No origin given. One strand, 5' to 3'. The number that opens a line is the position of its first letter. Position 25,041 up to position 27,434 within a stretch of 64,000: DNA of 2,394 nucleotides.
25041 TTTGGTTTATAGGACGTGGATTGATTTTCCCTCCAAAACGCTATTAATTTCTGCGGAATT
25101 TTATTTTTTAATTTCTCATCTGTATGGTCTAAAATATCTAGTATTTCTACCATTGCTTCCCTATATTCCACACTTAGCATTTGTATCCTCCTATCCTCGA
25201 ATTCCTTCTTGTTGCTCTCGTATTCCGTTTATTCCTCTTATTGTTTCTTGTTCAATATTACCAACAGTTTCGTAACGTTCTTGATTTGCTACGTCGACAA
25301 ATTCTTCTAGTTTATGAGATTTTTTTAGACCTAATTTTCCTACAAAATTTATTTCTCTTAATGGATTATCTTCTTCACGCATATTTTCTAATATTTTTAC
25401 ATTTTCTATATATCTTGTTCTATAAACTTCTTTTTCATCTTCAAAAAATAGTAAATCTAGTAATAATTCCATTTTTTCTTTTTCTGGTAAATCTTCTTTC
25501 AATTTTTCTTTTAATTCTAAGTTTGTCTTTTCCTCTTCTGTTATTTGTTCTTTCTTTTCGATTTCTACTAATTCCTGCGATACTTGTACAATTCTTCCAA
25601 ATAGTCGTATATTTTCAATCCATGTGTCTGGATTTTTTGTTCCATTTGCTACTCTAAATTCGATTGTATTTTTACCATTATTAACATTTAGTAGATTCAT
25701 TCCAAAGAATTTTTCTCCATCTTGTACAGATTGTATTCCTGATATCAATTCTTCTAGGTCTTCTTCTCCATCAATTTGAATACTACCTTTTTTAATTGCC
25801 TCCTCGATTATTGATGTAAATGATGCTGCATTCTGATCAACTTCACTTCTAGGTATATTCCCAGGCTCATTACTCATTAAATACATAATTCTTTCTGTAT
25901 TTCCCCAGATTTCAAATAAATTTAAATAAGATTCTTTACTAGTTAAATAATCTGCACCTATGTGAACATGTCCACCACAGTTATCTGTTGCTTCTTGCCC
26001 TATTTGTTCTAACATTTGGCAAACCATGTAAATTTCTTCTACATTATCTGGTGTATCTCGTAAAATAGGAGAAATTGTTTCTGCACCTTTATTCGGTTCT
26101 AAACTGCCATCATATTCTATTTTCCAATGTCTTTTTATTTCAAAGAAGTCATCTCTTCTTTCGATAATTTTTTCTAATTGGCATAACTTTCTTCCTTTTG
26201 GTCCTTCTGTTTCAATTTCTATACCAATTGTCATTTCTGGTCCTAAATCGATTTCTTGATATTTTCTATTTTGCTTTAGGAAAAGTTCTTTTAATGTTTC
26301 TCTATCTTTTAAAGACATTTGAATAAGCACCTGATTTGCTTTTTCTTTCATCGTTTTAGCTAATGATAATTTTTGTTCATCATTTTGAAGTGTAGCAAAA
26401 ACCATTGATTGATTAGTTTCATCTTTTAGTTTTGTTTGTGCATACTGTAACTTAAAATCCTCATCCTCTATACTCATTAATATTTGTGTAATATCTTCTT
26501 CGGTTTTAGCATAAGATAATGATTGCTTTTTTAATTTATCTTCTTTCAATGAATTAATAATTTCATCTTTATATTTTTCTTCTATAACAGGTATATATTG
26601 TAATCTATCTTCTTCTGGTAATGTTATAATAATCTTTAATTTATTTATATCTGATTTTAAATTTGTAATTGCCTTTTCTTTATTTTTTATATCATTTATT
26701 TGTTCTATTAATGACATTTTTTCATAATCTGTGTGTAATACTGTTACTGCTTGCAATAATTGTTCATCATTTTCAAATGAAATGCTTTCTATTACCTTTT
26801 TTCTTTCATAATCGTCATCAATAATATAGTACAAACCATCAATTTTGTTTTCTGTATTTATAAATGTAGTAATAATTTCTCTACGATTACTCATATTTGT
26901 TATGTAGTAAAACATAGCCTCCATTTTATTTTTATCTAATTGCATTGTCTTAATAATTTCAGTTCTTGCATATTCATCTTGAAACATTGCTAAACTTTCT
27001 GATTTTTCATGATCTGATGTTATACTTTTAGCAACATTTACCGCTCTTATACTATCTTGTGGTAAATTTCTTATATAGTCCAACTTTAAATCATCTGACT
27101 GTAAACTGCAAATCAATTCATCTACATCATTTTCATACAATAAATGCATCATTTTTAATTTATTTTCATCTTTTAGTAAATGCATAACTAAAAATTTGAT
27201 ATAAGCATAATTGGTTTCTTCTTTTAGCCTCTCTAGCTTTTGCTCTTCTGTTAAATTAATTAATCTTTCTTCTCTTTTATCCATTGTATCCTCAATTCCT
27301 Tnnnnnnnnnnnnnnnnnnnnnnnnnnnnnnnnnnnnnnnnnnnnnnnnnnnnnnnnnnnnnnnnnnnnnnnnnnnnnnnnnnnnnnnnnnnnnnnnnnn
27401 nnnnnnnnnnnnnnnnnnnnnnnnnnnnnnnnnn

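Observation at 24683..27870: Self-contained three-gene amidoligase cassette bracketed by perfect 27-bp direct repeats between convergent eno and VWA genes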

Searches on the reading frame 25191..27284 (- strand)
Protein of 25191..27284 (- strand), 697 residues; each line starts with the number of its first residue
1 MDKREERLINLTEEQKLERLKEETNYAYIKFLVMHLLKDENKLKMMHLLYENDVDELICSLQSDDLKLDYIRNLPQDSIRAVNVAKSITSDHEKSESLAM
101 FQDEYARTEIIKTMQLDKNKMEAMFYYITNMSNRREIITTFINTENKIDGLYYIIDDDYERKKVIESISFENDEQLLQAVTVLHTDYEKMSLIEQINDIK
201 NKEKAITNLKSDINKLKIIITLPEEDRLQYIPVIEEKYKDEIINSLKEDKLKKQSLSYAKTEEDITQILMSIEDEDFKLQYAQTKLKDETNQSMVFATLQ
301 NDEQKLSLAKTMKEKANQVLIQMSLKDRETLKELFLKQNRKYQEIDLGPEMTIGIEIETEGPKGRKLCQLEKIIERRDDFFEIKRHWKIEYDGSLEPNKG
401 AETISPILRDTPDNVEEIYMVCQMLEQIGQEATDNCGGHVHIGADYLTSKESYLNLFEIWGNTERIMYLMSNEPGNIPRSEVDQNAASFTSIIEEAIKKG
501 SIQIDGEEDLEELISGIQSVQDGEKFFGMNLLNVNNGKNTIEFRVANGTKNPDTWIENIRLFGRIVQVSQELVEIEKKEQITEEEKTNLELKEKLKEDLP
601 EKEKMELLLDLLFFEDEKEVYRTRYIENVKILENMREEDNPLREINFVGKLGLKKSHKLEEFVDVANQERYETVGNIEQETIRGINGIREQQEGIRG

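Call 4: search_protein_families(library=pfam, proteins=[window:25191-27284:-], max_evalue=1)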
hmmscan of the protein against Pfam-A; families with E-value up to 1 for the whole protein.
window:25191-27284:- (697 aa): 2 families
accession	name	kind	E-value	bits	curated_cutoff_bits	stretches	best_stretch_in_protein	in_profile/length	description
PF12224.13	Amidoligase_2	-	6.4e-14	52.8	22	1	351-564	3-243/245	Putative amidoligase enzyme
PF04019.17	DUF359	-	0.28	11.2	25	0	470-513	46-84/126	Protein of unknown function (DUF359)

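Call 10: find_encoding_contigs(protein=window:25191-27284:-, flank=10000, max_places=10)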
Protein window:25191-27284:- (697 aa): 5 contigs read that carry it; 5 places shown.
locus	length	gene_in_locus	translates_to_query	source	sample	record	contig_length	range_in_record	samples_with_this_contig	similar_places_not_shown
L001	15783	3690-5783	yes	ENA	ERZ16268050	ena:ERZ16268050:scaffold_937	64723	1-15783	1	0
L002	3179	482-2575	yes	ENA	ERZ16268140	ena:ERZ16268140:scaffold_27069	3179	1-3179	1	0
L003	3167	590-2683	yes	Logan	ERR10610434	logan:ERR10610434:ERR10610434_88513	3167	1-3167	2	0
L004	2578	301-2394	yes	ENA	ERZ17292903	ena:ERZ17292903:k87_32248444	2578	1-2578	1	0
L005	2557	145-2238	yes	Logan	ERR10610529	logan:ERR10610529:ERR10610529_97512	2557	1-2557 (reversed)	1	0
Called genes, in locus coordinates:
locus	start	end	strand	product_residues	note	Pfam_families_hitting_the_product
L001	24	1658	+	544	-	PF02463:SMC_N, PF13175:AAA_15 (weak), PF13476:AAA_23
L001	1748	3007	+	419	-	PF03952:Enolase_N, PF00113:Enolase_C, PF07476:MAAL_C (faint)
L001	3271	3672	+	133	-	-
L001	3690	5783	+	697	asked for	PF12224:Amidoligase_2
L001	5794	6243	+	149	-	-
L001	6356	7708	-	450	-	PF00092:VWA, PF13519:VWA_2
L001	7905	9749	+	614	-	PF13292:DXP_synthase_N, PF02779:Transket_pyr, PF02780:Transketolase_C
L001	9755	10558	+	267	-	PF21278:YlmH_1st (faint), PF17774:YlmH_RBD, PF01479:S4 (weak)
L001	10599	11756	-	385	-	PF00814:TsaD, PF00583:Acetyltransf_1, PF13673:Acetyltransf_10, PF13420:Acetyltransf_4 (weak), PF13508:Acetyltransf_7, PF08445:FR47 (faint)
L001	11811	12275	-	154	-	PF02367:TsaE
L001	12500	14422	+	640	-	PF00005:ABC_tran, PF01580:FtsK_SpoIIIE (faint), PF02463:SMC_N, PF03193:RsgA_GTPase (faint), PF13476:AAA_23 (faint), PF12848:ABC_tran_Xtn, PF00005:ABC_tran, PF16326:ABC_tran_CTD, +7 more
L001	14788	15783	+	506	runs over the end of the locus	-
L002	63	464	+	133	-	-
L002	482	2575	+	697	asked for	PF12224:Amidoligase_2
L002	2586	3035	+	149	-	-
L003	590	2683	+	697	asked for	PF12224:Amidoligase_2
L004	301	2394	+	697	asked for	PF12224:Amidoligase_2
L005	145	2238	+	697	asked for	PF12224:Amidoligase_2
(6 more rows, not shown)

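Call 14: search_protein_families(library=padloc, proteins=[L001:5794-6243:+, window:25191-27284:-], max_evalue=1)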
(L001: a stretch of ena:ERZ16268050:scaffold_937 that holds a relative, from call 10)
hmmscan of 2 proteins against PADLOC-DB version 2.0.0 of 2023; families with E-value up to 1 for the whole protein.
L001:5794-6243:+ (149 aa): 0 families

window:25191-27284:- (697 aa): 0 families

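Call 15: search_protein_families(library=phrogs, proteins=[L001:5794-6243:+, window:25191-27284:-], max_evalue=1)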
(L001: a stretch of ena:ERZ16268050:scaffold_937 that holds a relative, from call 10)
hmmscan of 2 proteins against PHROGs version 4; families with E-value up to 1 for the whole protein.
L001:5794-6243:+ (149 aa): 3 families
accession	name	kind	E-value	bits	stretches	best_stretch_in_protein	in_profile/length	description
phrog_25456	-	unknown function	0.067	14.6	1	28-93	12-79/109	-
phrog_8726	-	unknown function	0.17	13.2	0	80-117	16-53/72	-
phrog_5354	-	unknown function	0.28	12.4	1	6-41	24-59/118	-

window:25191-27284:- (697 aa): 1 family
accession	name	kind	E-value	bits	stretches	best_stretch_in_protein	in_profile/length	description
phrog_2443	-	other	1.1e-21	78.2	1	341-588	144-381/801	amidoligase enzyme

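Call 16: search_protein_families(library=ncbifam, proteins=[L001:5794-6243:+, window:25191-27284:-], max_evalue=1)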
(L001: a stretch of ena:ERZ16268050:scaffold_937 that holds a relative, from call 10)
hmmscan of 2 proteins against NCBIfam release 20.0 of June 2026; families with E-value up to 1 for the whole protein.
L001:5794-6243:+ (149 aa): 2 families
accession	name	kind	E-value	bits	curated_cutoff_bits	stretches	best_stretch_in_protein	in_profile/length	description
TIGR03297.1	Ppyr-DeCO2ase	equivalog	0.022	13.8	312.5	1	27-144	79-185/360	phosphonopyruvate decarboxylase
NF038347.1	FtsX_Gpos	exception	0.81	9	225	1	55-133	71-149/296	permease-like cell division protein FtsX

window:25191-27284:- (697 aa): 0 families

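Call 18: find_homologous_proteins(query=window:25191-27284:-, max_evalue=0.001)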
Query window:25191-27284:- (697 aa): 94 proteins with E <= 0.001 among 8000 candidates.
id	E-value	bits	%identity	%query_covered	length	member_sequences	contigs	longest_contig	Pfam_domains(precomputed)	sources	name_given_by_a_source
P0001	0.0e+0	1444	97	100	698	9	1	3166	PF12224.14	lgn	-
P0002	0.0e+0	1337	90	100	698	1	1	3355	PF12224.14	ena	-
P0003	0.0e+0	1242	84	100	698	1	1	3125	PF12224.14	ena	-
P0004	0.0e+0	1238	84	100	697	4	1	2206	PF12224.14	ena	-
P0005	0.0e+0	1237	84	100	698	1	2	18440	PF12224.14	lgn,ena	-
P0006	0.0e+0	1235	83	100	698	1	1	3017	PF12224.14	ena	-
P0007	0.0e+0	1234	83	100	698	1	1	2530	PF12224.14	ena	-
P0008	0.0e+0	1229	83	100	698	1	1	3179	PF12224.14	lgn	-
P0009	0.0e+0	1199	80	100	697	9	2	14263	PF12224.14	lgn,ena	-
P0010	5.9e-172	592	47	98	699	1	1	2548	PF12224.14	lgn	-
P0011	8.8e-169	581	47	98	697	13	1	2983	PF12224.14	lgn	-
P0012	8.7e-168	578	46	98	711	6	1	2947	PF12224.14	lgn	-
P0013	1.0e-164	568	45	98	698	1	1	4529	PF12224.14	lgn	-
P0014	1.6e-164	567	45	98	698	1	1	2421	PF12224.14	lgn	-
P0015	2.2e-162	560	46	94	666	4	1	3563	PF12224.14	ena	-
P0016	1.5e-156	541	46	91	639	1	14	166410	PF12224.14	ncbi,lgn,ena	-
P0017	3.6e-156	540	46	91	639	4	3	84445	PF12224.14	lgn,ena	-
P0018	3.9e-156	539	46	91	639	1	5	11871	PF12224.14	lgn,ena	-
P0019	4.4e-156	539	46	91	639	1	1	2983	PF12224.14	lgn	-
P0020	6.8e-153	529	46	90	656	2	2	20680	PF12224.14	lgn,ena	-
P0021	1.7e-147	511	43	100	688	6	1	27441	PF12224.14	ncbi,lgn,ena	-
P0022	5.1e-136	473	41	90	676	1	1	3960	PF12224.14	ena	-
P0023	3.4e-131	457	39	98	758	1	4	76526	PF12224.14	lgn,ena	-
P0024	6.6e-128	446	36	98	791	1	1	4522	PF12224.14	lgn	-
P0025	1.3e-126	442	37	97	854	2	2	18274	PF12224.14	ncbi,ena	-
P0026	1.2e-125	439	38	94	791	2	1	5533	PF12224.14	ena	-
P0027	1.5e-125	438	43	87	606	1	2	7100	PF12224.14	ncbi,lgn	-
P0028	2.0e-125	438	37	93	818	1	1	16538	PF12224.14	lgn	-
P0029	1.3e-124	435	40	94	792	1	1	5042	PF12224.14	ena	-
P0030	5.1e-124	433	35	99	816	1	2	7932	PF12224.14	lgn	-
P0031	1.1e-122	429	50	65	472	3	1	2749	PF12224.14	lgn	-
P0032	7.0e-122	426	43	70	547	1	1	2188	PF12224.14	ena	-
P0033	1.5e-121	425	37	95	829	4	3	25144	PF12224.14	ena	-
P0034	5.6e-119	417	38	97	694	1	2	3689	PF12224.14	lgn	-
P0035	1.4e-117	412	34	99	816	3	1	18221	PF12224.14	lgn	-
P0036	7.4e-113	396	39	85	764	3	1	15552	PF12224.14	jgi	-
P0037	1.9e-111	392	38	96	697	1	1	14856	PF12224.14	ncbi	-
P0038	3.6e-110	388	46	64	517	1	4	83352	PF12224.14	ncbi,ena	-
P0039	3.1e-109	384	42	76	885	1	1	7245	PF12224.14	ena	-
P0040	3.3e-107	378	38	84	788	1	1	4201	PF12224.14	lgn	-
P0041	6.2e-106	374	50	53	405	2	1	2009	PF12224.14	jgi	-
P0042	1.5e-103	366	37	87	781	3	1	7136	PF12224.14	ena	-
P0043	5.9e-85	304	32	89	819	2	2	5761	PF12224.14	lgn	-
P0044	2.7e-84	302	31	83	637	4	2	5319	PF12224.14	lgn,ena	-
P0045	7.7e-81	291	33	94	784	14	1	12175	PF12224.14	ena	-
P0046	9.7e-81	290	33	92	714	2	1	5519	PF12224.14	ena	-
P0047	1.2e-77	280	34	90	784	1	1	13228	PF12224.14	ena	-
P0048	2.8e-77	279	34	89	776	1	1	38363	PF12224.14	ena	-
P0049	7.1e-77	278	32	94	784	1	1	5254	PF12224.14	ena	-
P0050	1.3e-76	277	32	93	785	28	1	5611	PF12224.14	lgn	-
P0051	1.2e-75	274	38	68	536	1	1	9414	PF12224.14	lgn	-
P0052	4.2e-75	272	32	93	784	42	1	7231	PF12224.14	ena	-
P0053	3.2e-73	266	33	92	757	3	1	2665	PF12224.14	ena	-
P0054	5.0e-72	262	33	85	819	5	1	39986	PF12224.14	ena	-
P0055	9.0e-72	261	33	90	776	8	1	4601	PF12224.14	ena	-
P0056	3.7e-71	259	33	85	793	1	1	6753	PF12224.14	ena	-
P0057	5.7e-71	258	33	85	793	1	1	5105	PF12224.14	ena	-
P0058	1.3e-69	254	34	89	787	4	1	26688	PF12224.14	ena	-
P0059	7.7e-69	251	34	85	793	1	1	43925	PF12224.14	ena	-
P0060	7.8e-68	248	42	47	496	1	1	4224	PF12224.14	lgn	-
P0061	1.2e-67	247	43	49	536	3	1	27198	PF25361.2,PF12224.14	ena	-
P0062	2.9e-67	246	46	44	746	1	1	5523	PF12224.14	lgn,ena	-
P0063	6.5e-67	245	33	87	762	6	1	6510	PF12224.14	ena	-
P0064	4.8e-64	235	43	46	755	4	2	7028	PF12224.14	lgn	-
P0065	4.0e-63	232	32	89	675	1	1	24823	PF12224.14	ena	-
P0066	1.5e-62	230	34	63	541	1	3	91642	PF12224.14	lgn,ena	-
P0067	1.4e-59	220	42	48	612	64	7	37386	PF12224.14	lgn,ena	-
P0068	3.9e-59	219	31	78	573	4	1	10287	PF12224.14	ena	-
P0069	7.9e-59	218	33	71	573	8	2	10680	PF12224.14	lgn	-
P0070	8.8e-59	218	34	62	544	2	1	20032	PF12224.14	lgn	-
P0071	2.0e-58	217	34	68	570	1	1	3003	PF12224.14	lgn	-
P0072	3.0e-58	216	40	46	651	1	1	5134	PF12224.14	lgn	-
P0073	3.5e-58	216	34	68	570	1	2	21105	PF12224.14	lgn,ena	-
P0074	4.5e-58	215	42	43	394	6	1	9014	PF12224.14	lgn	-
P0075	2.1e-57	213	42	44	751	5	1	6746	PF12224.14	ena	-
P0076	9.2e-57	211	32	72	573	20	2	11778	PF12224.14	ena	-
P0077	3.8e-56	209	41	45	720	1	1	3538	PF12224.14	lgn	-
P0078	5.4e-56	209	33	65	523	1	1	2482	PF12668.13,PF12224.14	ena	-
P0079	1.9e-55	207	39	45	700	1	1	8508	PF12224.14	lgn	-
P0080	2.9e-55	206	39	45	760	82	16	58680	PF21523.4,PF12224.14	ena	-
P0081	2.6e-54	203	42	41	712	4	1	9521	PF13475.12,PF12224.14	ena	-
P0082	7.4e-53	198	42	43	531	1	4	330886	PF12224.14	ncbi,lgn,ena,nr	ncbi:MAG: amidoligase family protein [Clostridia bacterium]|nr:amidoligase family protein [Clostridi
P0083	1.2e-51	194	35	51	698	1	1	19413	PF12224.14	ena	-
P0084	3.9e-51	193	39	40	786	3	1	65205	PF12224.14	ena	-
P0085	2.1e-50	190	41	44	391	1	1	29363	PF12224.14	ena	-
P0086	5.1e-50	189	37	40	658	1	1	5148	PF13475.12,PF12224.14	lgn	-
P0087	1.4e-49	187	38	46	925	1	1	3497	PF12224.14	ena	-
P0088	2.5e-48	183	39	41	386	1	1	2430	PF12224.14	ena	-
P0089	7.5e-48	182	39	41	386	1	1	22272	PF12224.14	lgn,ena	-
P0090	2.4e-47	180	40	43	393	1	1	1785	PF12224.14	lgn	-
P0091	1.5e-45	174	37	46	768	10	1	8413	PF12224.14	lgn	-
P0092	2.0e-44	170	39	42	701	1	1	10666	PF12224.14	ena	-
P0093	3.2e-34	137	31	41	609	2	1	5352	PF12224.14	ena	-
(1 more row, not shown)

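Call 19: find_encoding_contigs(protein=P0005, flank=8000, max_places=4)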
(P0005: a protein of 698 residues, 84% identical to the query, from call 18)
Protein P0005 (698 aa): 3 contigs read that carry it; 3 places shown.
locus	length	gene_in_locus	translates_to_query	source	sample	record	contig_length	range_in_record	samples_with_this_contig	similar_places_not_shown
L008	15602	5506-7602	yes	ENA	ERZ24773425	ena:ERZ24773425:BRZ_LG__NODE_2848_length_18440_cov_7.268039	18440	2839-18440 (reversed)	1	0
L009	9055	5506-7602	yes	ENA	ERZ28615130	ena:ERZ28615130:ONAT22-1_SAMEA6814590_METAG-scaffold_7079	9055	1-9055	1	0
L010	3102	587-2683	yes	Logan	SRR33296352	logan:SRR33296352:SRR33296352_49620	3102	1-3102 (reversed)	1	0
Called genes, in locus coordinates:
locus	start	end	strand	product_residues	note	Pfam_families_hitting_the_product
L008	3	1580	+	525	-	?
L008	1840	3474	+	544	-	PF02463:SMC_N, PF13175:AAA_15 (weak), PF13476:AAA_23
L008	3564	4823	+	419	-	PF03952:Enolase_N, PF00113:Enolase_C, PF07476:MAAL_C (faint)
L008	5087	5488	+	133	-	-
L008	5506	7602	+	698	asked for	PF12224:Amidoligase_2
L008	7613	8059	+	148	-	-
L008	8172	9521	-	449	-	PF00092:VWA, PF13519:VWA_2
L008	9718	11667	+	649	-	PF13292:DXP_synthase_N, PF02779:Transket_pyr, PF02780:Transketolase_C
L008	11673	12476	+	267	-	PF21278:YlmH_1st (faint), PF17774:YlmH_RBD, PF01479:S4 (weak)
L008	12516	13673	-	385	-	PF00814:TsaD, PF00583:Acetyltransf_1, PF13673:Acetyltransf_10, PF13420:Acetyltransf_4 (weak), PF13508:Acetyltransf_7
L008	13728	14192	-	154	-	PF02367:TsaE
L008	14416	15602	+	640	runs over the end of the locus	PF00005:ABC_tran, PF02463:SMC_N, PF13175:AAA_15 (faint), PF13476:AAA_23 (faint), PF13555:AAA_29 (faint), PF12848:ABC_tran_Xtn, PF00005:ABC_tran, PF16326:ABC_tran_CTD, +4 more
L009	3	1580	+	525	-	?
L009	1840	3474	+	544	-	PF02463:SMC_N, PF13175:AAA_15 (weak), PF13476:AAA_23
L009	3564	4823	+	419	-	PF03952:Enolase_N, PF00113:Enolase_C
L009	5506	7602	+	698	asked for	PF12224:Amidoligase_2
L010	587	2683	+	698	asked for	PF12224:Amidoligase_2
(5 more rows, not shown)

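Call 20: find_encoding_contigs(protein=P0009, flank=8000, max_places=4)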
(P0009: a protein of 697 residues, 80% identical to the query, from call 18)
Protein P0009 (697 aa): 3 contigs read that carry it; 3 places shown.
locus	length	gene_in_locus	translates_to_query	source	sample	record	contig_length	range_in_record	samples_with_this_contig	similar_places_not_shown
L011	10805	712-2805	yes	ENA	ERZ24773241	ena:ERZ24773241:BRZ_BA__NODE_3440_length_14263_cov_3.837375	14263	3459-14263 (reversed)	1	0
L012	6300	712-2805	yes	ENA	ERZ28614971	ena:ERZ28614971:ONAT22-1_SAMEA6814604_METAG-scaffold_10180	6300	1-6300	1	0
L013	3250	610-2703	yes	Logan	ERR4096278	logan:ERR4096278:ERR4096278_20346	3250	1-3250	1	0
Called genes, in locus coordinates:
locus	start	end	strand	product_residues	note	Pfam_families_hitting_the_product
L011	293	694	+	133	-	-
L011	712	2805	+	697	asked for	PF12224:Amidoligase_2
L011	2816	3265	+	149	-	-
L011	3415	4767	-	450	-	PF00092:VWA, PF13519:VWA_2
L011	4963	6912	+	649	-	PF13292:DXP_synthase_N, PF02779:Transket_pyr, PF02780:Transketolase_C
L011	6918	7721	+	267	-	PF21278:YlmH_1st (weak), PF17774:YlmH_RBD, PF01479:S4 (weak)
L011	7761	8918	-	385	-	PF00814:TsaD, PF00583:Acetyltransf_1, PF13673:Acetyltransf_10, PF13420:Acetyltransf_4 (weak), PF13508:Acetyltransf_7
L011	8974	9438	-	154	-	PF02367:TsaE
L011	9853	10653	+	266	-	-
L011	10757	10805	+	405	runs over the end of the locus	-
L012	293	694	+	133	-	-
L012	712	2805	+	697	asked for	PF12224:Amidoligase_2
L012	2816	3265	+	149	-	-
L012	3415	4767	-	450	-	PF00092:VWA, PF13519:VWA_2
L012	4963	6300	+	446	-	?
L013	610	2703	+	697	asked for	PF12224:Amidoligase_2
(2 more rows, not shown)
